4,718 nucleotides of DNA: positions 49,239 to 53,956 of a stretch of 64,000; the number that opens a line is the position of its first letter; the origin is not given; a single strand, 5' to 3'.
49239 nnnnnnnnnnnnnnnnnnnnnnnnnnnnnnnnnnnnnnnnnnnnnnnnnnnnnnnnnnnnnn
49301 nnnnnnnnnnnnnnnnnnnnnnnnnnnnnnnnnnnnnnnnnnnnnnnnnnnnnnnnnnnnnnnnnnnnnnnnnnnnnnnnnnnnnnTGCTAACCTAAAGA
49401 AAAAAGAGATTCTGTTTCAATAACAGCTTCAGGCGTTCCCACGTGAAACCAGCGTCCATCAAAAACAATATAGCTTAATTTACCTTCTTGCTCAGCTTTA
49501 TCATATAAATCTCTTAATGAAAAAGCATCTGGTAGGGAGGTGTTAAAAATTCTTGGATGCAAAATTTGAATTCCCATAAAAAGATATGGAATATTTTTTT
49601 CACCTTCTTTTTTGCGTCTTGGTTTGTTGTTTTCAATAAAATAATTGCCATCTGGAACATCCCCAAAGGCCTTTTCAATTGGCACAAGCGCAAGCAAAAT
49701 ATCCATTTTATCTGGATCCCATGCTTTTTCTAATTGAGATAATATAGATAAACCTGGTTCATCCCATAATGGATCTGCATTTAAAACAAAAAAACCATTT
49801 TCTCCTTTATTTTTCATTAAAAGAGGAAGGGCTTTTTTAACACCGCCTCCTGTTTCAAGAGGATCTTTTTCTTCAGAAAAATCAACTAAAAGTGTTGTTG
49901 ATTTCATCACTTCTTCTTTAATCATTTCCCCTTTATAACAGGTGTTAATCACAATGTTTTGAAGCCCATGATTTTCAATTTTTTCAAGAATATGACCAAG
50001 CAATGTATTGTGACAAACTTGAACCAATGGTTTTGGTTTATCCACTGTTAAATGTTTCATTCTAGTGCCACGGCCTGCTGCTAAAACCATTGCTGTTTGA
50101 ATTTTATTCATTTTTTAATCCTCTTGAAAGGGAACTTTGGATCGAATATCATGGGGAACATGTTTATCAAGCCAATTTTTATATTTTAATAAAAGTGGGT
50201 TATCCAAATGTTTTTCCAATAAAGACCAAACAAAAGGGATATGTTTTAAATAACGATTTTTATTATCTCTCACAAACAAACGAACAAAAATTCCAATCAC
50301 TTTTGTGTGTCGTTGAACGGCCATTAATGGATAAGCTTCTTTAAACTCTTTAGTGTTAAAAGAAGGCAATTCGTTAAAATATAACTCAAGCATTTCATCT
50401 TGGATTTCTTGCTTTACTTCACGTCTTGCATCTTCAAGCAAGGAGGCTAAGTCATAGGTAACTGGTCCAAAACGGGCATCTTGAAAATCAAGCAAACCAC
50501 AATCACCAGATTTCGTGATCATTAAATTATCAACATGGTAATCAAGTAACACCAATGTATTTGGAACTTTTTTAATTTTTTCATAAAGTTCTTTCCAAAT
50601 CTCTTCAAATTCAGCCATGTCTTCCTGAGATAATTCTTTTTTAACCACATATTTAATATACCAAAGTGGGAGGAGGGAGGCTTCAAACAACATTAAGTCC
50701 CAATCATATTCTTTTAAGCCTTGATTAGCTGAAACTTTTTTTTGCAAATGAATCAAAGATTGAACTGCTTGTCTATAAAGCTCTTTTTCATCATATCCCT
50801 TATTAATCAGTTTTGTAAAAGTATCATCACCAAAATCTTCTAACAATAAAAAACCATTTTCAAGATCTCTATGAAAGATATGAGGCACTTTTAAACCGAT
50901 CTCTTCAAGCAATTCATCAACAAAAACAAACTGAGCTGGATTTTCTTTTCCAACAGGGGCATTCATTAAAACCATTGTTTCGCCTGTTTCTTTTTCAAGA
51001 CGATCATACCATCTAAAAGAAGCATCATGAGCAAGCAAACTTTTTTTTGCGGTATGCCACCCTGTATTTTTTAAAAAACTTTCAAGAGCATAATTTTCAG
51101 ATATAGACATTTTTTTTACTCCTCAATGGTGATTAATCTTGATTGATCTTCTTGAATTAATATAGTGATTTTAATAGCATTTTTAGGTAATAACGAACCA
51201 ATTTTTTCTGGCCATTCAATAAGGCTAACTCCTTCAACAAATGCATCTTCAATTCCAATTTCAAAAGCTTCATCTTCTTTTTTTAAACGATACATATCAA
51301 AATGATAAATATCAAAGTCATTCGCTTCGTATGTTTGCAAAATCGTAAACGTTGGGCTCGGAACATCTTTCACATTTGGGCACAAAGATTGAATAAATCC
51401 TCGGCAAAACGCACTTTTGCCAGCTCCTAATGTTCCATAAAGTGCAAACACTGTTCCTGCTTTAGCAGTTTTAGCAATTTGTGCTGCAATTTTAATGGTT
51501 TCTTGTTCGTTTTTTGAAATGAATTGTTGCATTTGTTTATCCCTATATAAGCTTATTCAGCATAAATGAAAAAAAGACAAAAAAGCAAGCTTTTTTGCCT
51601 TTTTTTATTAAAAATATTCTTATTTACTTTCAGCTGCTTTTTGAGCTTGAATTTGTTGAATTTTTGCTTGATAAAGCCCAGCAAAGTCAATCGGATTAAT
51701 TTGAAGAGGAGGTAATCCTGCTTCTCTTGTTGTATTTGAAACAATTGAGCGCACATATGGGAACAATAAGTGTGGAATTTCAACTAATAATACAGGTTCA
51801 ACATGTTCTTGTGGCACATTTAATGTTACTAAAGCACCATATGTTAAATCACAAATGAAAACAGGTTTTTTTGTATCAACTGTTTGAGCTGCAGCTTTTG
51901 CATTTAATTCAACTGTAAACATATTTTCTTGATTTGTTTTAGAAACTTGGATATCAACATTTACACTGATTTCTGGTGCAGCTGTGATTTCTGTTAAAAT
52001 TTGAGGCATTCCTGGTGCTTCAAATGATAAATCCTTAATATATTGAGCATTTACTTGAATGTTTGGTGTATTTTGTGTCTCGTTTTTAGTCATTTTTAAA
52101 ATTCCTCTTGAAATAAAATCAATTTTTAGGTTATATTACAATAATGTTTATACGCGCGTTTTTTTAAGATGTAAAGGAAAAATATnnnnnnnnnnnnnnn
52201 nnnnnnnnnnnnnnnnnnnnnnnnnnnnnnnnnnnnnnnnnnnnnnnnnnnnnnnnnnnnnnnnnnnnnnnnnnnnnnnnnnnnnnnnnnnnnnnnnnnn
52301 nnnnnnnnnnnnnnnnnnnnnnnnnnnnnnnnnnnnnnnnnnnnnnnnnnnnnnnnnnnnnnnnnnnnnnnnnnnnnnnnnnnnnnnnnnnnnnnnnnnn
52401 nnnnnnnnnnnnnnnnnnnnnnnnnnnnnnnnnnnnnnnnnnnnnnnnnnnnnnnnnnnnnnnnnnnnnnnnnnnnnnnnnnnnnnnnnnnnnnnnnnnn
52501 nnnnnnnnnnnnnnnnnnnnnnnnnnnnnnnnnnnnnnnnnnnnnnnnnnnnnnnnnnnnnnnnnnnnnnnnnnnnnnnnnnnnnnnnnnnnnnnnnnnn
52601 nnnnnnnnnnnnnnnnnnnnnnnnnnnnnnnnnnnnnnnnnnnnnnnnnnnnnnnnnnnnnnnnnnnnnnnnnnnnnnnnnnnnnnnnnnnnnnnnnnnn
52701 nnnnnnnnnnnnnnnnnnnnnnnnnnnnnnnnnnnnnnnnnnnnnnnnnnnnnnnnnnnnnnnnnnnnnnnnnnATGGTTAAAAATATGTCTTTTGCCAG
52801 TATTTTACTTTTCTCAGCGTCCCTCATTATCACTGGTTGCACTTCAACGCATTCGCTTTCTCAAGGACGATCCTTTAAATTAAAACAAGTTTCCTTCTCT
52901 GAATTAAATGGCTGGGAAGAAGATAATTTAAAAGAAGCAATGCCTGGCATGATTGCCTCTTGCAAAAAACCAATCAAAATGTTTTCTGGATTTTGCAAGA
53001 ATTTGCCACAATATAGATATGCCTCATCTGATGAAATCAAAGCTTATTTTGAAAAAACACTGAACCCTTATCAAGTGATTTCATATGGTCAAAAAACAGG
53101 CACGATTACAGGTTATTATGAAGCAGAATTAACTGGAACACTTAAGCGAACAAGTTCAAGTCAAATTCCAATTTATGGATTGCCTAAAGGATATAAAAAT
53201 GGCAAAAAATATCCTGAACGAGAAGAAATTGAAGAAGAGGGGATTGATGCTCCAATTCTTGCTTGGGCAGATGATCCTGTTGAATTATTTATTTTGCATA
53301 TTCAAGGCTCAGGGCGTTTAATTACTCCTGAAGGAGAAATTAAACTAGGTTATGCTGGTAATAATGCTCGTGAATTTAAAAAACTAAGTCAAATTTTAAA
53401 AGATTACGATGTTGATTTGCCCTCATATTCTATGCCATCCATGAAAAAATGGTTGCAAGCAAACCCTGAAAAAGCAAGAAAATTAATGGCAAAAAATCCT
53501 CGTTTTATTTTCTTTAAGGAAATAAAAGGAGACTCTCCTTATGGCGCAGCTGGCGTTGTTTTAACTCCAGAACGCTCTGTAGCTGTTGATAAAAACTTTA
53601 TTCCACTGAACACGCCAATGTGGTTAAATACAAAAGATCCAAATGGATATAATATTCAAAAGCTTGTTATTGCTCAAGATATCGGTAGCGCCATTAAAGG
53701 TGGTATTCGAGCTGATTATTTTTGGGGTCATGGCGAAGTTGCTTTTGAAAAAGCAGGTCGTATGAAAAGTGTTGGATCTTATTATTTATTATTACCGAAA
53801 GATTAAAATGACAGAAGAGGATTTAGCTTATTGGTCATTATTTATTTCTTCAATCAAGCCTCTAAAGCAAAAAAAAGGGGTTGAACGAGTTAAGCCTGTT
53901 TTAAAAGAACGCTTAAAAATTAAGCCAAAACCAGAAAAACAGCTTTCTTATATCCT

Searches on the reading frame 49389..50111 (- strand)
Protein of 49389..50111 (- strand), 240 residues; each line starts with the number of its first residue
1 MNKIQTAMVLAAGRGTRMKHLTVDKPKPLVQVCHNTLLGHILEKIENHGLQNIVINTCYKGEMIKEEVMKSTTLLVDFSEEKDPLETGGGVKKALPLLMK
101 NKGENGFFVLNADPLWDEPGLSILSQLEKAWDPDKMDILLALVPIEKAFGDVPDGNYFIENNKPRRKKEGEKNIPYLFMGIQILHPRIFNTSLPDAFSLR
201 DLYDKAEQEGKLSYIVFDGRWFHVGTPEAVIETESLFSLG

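Call 26: search_protein_families(library=pfam, proteins=[window:49389-50111:-], max_evalue=0.00001)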
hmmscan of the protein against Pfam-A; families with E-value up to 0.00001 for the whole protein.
window:49389-50111:- (240 aa): 2 families
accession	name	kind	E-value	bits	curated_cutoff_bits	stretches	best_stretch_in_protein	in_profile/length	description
PF00483.29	NTP_transferase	-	6.1e-17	62.5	21.2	1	7-233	2-238/245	Nucleotidyl transferase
PF12804.13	NTP_transf_3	-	7.5e-10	39.6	27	1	7-113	1-95/160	MobA-like NTP transferase domain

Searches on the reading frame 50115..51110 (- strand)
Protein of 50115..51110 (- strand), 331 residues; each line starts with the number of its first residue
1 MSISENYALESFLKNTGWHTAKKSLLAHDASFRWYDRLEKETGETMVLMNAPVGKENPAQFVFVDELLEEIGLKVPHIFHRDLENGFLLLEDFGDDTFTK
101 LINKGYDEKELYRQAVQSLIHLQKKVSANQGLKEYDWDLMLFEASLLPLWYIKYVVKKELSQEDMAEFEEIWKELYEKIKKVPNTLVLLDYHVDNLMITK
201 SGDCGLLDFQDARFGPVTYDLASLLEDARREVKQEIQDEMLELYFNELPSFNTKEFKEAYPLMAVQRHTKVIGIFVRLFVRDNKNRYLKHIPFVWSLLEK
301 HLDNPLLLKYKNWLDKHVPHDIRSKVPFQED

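Call 26: search_protein_families(library=pfam, proteins=[window:50115-51110:-], max_evalue=0.00001)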
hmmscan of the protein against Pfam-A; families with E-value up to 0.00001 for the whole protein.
window:50115-51110:- (331 aa): 2 families
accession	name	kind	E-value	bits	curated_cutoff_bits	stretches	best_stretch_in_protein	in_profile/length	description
PF01636.29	APH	-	3.9e-20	73.1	23.2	1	26-245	5-230/239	Phosphotransferase enzyme family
PF02958.26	EcKL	-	5.9e-09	36.1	22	1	172-249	203-286/294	Ecdysteroid kinase-like family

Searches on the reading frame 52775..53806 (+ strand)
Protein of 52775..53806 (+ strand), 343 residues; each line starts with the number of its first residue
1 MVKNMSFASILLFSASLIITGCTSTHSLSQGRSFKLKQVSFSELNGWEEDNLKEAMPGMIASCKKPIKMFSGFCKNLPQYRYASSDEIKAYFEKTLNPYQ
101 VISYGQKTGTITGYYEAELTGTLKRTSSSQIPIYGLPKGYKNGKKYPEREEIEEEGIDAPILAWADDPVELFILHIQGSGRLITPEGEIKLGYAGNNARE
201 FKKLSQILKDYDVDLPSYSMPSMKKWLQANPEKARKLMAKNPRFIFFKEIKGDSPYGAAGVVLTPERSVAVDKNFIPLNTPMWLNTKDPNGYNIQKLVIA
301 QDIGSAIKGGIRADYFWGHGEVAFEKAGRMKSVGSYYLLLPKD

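Call 26: search_protein_families(library=pfam, proteins=[window:52775-53806:+], max_evalue=0.00001)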
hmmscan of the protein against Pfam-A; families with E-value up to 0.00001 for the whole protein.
window:52775-53806:+ (343 aa): 2 families
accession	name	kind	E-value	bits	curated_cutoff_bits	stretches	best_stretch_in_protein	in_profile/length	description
PF03562.22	MltA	-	8.8e-36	123.8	24.3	1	111-248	2-163/163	MltA specific insert domain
PF06725.17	3D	-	6.2e-20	71.6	23.8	1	267-339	1-71/72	3D domain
